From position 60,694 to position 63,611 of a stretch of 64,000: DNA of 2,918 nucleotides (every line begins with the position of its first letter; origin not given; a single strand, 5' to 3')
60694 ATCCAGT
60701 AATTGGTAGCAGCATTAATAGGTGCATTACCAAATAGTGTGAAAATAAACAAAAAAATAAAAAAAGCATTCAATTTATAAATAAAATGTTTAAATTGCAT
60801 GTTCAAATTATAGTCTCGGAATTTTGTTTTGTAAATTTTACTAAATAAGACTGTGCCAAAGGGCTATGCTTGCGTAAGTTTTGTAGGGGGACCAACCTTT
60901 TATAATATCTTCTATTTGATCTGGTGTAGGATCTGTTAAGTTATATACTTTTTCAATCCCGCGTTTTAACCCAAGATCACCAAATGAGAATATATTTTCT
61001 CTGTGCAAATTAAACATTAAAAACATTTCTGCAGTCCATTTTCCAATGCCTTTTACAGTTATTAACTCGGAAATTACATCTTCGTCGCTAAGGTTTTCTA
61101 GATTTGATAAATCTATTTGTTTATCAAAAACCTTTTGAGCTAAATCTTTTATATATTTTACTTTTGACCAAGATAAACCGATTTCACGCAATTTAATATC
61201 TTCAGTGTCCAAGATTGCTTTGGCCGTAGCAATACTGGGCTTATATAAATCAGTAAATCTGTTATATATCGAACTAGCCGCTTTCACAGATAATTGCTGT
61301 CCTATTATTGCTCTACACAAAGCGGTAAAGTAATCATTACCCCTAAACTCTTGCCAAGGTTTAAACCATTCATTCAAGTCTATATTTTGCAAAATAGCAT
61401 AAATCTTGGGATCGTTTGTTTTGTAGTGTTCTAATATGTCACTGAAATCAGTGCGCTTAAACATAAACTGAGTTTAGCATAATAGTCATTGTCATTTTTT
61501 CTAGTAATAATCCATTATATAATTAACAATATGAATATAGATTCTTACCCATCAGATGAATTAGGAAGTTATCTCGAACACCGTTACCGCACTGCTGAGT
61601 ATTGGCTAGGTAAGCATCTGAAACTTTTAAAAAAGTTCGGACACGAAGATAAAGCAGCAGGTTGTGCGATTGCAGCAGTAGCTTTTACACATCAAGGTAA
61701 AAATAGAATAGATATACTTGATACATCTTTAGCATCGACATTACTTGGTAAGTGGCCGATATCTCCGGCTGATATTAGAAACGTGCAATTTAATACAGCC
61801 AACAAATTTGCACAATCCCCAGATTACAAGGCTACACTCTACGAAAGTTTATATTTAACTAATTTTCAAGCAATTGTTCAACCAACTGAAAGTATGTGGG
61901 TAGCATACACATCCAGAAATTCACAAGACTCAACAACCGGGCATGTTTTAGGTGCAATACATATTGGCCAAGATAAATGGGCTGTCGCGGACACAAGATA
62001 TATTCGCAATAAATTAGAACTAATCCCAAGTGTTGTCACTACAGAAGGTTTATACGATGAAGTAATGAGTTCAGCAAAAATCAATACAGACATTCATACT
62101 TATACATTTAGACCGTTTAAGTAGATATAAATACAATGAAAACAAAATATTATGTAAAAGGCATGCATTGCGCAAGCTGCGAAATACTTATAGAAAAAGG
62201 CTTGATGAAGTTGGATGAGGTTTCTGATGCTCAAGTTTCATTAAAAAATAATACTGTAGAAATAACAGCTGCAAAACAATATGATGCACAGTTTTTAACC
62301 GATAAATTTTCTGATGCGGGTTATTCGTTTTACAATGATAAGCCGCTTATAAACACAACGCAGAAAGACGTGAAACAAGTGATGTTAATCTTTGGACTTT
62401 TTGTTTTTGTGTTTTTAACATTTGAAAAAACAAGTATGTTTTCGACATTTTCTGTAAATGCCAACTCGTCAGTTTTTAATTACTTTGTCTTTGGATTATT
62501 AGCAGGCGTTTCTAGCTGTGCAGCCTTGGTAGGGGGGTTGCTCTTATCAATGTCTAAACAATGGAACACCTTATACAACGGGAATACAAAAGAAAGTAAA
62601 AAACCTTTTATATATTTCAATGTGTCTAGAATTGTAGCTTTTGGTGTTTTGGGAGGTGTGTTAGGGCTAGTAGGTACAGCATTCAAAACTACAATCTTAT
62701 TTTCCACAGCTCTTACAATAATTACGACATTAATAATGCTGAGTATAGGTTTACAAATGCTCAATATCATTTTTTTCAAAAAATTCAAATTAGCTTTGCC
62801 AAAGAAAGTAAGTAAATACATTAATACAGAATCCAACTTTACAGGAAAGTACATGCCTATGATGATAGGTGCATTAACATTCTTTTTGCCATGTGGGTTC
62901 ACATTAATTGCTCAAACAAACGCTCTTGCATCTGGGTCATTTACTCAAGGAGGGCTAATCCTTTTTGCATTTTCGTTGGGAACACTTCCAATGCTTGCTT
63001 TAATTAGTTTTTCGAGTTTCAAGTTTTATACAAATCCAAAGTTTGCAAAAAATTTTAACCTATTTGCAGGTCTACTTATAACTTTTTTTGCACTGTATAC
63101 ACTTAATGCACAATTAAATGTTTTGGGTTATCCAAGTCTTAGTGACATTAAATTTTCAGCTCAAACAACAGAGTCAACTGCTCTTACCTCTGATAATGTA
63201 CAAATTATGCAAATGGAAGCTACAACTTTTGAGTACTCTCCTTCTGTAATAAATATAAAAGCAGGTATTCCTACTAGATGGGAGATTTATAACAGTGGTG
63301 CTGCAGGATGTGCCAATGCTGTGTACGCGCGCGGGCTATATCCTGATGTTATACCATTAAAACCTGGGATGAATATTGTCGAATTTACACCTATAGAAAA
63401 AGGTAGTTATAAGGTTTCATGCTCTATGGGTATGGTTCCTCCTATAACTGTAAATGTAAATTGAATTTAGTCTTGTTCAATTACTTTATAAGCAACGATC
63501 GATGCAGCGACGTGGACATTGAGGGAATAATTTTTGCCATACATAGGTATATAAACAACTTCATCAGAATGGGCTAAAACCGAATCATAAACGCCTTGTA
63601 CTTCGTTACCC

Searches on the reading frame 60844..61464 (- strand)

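Call 11: search_protein_families(library=pfam, proteins=[window:60844-61464:-], max_evalue=0.001)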
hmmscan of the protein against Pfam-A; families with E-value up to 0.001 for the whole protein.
window:60844-61464:- (207 aa): 1 family
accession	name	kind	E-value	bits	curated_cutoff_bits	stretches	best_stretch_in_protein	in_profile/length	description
PF00730.31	HhH-GPD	-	1.1e-18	68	26.2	1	51-192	2-107/108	HhH-GPD superfamily base excision DNA repair protein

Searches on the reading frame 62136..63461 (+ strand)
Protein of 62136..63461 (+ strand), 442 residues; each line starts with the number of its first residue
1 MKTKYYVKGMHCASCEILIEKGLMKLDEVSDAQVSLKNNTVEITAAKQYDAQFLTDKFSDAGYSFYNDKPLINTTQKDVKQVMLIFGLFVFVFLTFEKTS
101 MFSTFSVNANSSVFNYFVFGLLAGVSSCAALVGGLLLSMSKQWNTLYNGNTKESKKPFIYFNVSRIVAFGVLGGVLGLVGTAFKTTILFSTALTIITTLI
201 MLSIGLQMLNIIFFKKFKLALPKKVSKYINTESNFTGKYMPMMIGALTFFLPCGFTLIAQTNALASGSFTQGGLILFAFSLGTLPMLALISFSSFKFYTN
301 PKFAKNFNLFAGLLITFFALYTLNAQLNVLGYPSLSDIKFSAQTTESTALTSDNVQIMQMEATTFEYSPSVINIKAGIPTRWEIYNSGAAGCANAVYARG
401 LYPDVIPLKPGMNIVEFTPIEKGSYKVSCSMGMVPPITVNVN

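Call 11: search_protein_families(library=pfam, proteins=[window:62136-63461:+], max_evalue=0.001)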
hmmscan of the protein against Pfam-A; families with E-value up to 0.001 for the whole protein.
window:62136-63461:+ (442 aa): 3 families
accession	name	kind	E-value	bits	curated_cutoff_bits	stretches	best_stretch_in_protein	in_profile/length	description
PF13386.12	DsbD_2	-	2.7e-26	93.1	24.9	1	117-320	3-198/199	Cytochrome C biogenesis protein transmembrane region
PF00403.32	HMA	-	6.5e-11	42.9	24.8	1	5-45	2-42/62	Heavy-metal-associated domain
PF13473.12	Cupredoxin_1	-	0.00026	21.4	27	1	352-434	17-97/104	Cupredoxin-like domain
